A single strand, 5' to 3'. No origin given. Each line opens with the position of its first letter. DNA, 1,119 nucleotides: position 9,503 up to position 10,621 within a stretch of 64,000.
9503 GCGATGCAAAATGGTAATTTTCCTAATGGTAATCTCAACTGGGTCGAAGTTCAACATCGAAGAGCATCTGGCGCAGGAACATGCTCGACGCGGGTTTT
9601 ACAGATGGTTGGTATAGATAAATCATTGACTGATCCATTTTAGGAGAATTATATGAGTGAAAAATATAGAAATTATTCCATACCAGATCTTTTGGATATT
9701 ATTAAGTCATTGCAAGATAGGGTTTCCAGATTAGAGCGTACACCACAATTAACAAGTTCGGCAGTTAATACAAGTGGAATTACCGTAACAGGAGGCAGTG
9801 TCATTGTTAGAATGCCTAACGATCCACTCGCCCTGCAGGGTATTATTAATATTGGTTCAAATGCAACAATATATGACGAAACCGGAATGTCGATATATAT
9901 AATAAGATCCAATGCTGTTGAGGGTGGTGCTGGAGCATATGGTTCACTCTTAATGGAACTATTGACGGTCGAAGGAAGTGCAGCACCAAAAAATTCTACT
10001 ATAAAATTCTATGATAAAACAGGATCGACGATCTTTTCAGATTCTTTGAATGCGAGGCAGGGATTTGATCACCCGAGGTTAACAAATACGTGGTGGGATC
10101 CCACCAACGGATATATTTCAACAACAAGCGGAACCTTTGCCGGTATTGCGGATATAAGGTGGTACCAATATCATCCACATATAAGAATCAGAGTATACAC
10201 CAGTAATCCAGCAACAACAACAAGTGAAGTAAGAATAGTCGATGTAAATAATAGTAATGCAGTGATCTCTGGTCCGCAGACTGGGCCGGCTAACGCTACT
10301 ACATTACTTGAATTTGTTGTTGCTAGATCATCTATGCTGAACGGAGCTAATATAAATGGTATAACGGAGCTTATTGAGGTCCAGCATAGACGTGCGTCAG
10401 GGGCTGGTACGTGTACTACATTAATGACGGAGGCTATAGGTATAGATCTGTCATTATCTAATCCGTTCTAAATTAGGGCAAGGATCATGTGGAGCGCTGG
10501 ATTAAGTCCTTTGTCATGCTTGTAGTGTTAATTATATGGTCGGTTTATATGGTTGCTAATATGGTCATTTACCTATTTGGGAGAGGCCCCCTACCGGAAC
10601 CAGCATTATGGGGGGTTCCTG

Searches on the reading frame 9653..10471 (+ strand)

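Call 21: search_protein_families(library=phrogs, proteins=[window:9653-10471:+], max_evalue=0.001)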
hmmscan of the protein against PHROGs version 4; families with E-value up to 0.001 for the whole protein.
window:9653-10471:+ (272 aa): 1 family
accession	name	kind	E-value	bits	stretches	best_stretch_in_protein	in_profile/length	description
phrog_9849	-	unknown function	7.3e-14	53.1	1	12-260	7-234/240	-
